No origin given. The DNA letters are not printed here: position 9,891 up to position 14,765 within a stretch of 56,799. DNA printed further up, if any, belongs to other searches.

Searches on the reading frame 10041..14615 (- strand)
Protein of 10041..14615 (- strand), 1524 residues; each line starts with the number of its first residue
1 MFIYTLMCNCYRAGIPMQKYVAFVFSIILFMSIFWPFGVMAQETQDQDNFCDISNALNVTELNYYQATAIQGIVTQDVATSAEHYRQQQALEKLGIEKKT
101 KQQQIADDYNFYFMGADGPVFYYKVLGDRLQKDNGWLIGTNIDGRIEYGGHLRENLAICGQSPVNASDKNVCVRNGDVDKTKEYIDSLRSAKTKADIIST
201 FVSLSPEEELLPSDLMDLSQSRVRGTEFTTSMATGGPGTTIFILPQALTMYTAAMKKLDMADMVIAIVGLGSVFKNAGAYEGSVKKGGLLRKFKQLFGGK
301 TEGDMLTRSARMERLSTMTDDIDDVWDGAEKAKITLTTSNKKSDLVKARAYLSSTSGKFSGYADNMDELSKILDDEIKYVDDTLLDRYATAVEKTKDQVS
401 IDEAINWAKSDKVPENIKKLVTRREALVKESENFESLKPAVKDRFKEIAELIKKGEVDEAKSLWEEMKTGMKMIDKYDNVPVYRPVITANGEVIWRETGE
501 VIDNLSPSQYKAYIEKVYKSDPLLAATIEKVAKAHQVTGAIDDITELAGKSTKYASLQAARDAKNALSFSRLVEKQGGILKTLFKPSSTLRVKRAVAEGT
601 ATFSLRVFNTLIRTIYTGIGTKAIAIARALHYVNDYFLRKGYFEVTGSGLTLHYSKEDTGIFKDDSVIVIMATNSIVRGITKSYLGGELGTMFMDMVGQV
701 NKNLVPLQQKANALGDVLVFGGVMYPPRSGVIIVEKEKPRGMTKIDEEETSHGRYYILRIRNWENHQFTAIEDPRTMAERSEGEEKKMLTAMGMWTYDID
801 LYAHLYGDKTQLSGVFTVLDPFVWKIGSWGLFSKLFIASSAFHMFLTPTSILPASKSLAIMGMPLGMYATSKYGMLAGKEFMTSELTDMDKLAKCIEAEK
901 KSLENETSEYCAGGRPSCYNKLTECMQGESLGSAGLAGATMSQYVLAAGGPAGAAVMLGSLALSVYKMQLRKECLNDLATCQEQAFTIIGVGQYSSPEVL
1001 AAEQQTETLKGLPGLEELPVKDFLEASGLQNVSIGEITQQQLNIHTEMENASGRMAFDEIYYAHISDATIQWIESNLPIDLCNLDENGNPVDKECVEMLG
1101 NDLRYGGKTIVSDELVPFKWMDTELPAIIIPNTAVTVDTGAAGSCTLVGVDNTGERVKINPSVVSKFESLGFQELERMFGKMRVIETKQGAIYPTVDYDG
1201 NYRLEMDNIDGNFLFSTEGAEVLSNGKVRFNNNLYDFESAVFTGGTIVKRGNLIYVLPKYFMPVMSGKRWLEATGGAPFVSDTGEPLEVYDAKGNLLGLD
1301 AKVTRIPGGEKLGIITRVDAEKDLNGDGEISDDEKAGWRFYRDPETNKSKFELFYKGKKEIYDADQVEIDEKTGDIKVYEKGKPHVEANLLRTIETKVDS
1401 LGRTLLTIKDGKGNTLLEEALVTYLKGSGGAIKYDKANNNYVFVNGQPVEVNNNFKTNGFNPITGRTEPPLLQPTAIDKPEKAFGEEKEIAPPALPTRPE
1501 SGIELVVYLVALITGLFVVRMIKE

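Call 4: search_protein_families(library=pfam, proteins=[window:10041-14615:-], max_evalue=0.01)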
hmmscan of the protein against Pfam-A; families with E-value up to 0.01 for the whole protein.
window:10041-14615:- (1524 aa): 1 family
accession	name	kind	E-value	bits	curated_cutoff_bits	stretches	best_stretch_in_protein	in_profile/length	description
PF01535.26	PPR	-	0.0074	16.9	25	0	451-468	10-27/31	PPR repeat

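Call 7: find_homologous_proteins(query=window:10041-14615:-)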
Query window:10041-14615:- (1524 aa): 12 proteins with E <= 0.001 among 8000 candidates.
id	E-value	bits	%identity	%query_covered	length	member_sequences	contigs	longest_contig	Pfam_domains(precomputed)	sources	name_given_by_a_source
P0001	0.0e+0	3382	100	98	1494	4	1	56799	-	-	-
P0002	0.0e+0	1487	56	60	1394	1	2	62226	-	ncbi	-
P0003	0.0e+0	1478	55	62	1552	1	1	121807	-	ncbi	ncbi:hypothetical protein ACFLQ2_00865 [archaeon]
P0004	0.0e+0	1467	47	99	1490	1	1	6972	-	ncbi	-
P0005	0.0e+0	1453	46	99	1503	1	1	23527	-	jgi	jgi:hypothetical protein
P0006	0.0e+0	1452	55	61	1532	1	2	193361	-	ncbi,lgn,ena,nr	ncbi:MAG: hypothetical protein KAW41_04530 [Candidatus Diapherotrites archaeon]|nr:hypothetical prot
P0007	0.0e+0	1437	47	99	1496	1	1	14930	-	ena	-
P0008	5.6e-293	993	44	69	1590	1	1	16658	-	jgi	-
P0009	4.5e-268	911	36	98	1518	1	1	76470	-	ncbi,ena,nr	ncbi:MAG: hypothetical protein J7L23_03220 [Candidatus Diapherotrites archaeon]|nr:hypothetical prot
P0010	7.4e-239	814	39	62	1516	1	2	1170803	-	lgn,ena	-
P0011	8.2e-236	804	33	99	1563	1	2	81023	-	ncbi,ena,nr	ncbi:hypothetical protein K8R43_03995 [archaeon]|nr:hypothetical protein [archaeon]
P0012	2.2e-234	799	35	99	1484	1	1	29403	-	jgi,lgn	jgi:hypothetical protein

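Call 9: find_related_loci(query=A1, collection=genome_contigs, flank=10000)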
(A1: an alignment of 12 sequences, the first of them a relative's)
Query A1 (1494 aa) in genome_contigs; peptide patterns used: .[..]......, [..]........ (x = any residue, [..] = any of these).
70 stretches matched a pattern; 11 encode a relative of the query (tblastn E <= 1e-3); 11 distinct loci.
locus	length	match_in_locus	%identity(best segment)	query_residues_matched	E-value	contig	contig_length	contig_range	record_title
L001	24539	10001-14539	55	1-1489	0e+0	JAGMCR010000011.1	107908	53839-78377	MAG: Candidatus Iainarchaeum archaeon isolate RS_17_2 ZL495.bin.2.fa_11, whole genome shotgun sequence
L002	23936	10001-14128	56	1-1489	0e+0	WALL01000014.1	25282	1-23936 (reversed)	MAG: Nanobdellati archaeon isolate S014_61_esom k151_190915, whole genome shotgun sequence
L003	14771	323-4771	39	2-1492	0e+0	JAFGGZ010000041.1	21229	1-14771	MAG: Candidatus Iainarchaeum archaeon isolate Zod_Metabat.1420 k87_8296162, whole genome shotgun sequence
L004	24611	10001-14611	33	1-1490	0e+0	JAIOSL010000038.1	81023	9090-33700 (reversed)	MAG: archaeon isolate SMBSF43 bin_24_k127_291278, whole genome shotgun sequence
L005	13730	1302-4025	44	577-1491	0e+0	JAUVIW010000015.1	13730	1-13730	MAG: archaeon isolate CSMAG_438 CSMAG_438_k127_1415713_length_13730_cov_20.4197, whole genome shotgun sequence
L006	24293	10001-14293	51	1-1489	0e+0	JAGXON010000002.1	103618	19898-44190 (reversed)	Candidatus Diapherotrites archaeon LH_S9 NODE_2_length_103618_cov_319.372005, whole genome shotgun sequence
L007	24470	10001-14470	36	2-1491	0e+0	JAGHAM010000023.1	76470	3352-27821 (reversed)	MAG: Candidatus Iainarchaeum archaeon isolate AUK230 PB_MBMC_184_c_000000000035, whole genome shotgun sequence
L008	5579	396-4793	40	1-1492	0e+0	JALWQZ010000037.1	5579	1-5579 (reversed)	MAG: Candidatus Micrarchaeota archaeon isolate M2_metabat1_scaf2bin.114 M2_NODE_26435_length_5579_cov_2.820433, whole ge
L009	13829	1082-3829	39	574-1494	0e+0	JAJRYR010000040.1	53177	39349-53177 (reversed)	MAG: archaeon isolate Dive96_bin3.446 k141_2238480, whole genome shotgun sequence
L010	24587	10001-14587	55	6-1489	0e+0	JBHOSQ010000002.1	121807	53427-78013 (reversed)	Archaeon isolate SAG AM-311-L14 NODE_2_length_121807_cov_26.925677, whole genome shotgun sequence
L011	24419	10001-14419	37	2-1482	0e+0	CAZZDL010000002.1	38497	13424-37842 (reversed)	MAG TPA_asm: Candidatus Micrarchaeota archaeon isolate SRP141559_co1_50 genome assembly, contig: NODE_354_length_38497_c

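Call 25: search_solved_structures(query=A1, max_evalue=1)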
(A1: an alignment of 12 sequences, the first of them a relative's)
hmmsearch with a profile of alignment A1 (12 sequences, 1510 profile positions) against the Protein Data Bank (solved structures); distinct sequences matched with E-value up to 1: 7.
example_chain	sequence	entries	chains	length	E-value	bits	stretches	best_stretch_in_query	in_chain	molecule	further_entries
4cgk_A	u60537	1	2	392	0.3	11.6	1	296-541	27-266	SECRETED 45 KDA PROTEIN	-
2v0o_A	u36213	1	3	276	0.36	11.3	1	275-477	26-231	FCH DOMAIN ONLY PROTEIN 2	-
9s9i_A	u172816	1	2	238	0.4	11.2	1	292-420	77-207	Cell division protein CdvA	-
7o4i_3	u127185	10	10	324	0.82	10.2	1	437-564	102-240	RNA polymerase II transcription factor B subunit 3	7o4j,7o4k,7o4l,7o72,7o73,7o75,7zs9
9f5w_A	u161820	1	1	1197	0.87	10.1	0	270-552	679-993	Structural maintenance of chromosomes protein 2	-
5oqj_3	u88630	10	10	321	0.9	10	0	437-564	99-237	RNA polymerase II transcription factor B subunit 3 | BJ4_G0050160.mRNA.1.CDS.1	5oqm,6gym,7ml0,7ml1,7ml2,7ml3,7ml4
7kue_C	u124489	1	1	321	0.94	10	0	437-564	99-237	RNA polymerase II transcription factor B subunit 3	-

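Call 42: search_protein_families(library=pfam, proteins=[L010:1285-3792:+, L010:3755-5929:+, L010:5930-6499:+, L010:6550-7008:+, L010:7204-7755:+, L010:7768-8400:+, L010:8354-8905:+, L010:8896-9441:+, L010:9396-9890:+, L010:123-938:-], max_evalue=0.01)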
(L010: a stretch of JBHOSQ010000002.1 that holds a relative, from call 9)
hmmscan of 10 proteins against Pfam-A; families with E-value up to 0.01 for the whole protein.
L010:1285-3792:+ (835 aa): 4 families
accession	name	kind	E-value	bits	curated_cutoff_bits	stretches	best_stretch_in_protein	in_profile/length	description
PF00437.27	T2SSE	-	5.1e-19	68.6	24.9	1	464-667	89-272/370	Type II/IV secretion system protein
PF24389.1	ORC-CDC6-like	-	0.0027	17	27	1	519-547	30-58/571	ORC-CDC6-like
PF13481.12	AAA_25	-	0.0052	16.9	27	0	502-546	14-58/195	AAA domain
PF12775.13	AAA_7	-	0.008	16.2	25.8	0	511-547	23-58/181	P-loop containing dynein motor region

L010:3755-5929:+ (724 aa): 0 families

L010:5930-6499:+ (189 aa): 0 families

L010:6550-7008:+ (152 aa): 0 families

L010:7204-7755:+ (183 aa): 0 families

L010:7768-8400:+ (210 aa): 0 families

L010:8354-8905:+ (183 aa): 0 families

L010:8896-9441:+ (181 aa): 0 families

L010:9396-9890:+ (164 aa): 0 families

L010:123-938:- (271 aa): 0 families

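Call 46: find_encoding_contigs(protein=P0007, flank=10000, max_places=2)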
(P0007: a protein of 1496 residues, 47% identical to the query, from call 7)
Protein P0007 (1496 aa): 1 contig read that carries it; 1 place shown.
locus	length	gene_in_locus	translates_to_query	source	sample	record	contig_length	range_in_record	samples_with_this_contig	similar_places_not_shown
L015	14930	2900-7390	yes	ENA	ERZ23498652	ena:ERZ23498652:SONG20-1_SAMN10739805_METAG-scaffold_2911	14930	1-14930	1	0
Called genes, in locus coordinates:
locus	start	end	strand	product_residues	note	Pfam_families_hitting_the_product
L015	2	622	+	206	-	?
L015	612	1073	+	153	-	-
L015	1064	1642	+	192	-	-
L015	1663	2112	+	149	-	-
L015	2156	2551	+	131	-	PF13470:PIN_3 (weak), PF16289:PIN_12 (faint)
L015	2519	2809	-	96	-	-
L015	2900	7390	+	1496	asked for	-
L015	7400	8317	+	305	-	PF01916:DS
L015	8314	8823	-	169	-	PF01613:Flavin_Reduct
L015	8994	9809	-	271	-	PF09754:PAC2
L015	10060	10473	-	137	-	-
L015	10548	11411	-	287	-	PF00482:T2SSF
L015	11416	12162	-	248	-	PF00482:T2SSF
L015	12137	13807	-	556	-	PF12838:Fer4_7 (weak), PF13187:Fer4_9 (weak), PF13247:Fer4_11, PF14697:Fer4_21 (weak), PF25160:LdpA_Fe-S-bd (weak), PF00037:Fer4, PF12837:Fer4_6, PF00437:T2SSE, +3 more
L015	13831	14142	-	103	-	PF17181:EPF (faint), PF04014:MazE_antitoxin (weak)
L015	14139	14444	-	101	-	-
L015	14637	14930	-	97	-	?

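Call 47: find_encoding_contigs(protein=P0005, flank=10000, max_places=2)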
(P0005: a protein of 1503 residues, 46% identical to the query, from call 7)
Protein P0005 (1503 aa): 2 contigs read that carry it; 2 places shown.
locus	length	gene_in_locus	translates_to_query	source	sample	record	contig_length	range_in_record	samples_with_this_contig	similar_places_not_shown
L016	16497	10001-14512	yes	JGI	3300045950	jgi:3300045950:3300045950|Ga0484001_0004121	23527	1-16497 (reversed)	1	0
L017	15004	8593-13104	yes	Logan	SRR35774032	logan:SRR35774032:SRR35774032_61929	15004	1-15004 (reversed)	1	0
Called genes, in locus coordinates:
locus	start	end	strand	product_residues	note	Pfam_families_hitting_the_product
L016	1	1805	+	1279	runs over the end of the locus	PF00437:T2SSE (weak), PF14890:Intein_splicing, PF14528:LAGLIDADG_3, PF00437:T2SSE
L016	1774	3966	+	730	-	-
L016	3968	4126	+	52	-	-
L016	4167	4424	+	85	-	PF24434:DUF7557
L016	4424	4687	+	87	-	PF05016:ParE_toxin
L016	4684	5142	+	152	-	-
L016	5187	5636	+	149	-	-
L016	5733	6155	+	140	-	-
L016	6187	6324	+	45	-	-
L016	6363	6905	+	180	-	-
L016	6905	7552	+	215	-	-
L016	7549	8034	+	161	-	-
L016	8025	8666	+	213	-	-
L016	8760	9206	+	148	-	-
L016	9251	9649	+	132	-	PF01850:PIN (weak), PF13470:PIN_3 (weak)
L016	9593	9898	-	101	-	-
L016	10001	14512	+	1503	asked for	-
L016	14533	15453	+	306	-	PF01916:DS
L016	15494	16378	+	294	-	-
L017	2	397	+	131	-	?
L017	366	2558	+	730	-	-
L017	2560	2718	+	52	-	-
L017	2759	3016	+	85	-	PF24434:DUF7557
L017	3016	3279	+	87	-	PF05016:ParE_toxin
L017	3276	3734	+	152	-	-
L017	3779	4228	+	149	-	-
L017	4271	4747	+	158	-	-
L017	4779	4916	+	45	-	-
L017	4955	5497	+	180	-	-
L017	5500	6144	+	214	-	-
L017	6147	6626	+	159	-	-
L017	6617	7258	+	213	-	-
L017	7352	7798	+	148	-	-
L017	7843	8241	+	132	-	PF01850:PIN (weak), PF13470:PIN_3 (weak)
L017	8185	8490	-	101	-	-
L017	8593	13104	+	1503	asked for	-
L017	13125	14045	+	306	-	PF01916:DS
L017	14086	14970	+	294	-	-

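Call 53: find_homologous_proteins(query=A1, max_evalue=0.001)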
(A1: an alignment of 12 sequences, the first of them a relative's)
Query A1 (12 sequences) (1494 aa, profile of the alignment): 10 proteins with E <= 0.001 among 8000 candidates.
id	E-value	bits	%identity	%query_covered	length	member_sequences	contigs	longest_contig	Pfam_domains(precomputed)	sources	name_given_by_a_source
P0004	0.0e+0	2256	47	100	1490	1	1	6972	-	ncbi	-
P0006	0.0e+0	2248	55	63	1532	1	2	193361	-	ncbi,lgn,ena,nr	ncbi:MAG: hypothetical protein KAW41_04530 [Candidatus Diapherotrites archaeon]|nr:hypothetical prot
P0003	0.0e+0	2207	55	63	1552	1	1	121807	-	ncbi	ncbi:hypothetical protein ACFLQ2_00865 [archaeon]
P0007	0.0e+0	2181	47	100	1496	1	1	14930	-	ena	-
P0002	0.0e+0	2160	56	61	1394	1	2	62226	-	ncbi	-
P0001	0.0e+0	2132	100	100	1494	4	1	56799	-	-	-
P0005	0.0e+0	2116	47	99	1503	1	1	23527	-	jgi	jgi:hypothetical protein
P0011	0.0e+0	1975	33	100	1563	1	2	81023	-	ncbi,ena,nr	ncbi:hypothetical protein K8R43_03995 [archaeon]|nr:hypothetical protein [archaeon]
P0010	0.0e+0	1972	39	63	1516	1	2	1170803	-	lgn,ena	-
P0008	0.0e+0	1970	44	70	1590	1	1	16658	-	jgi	-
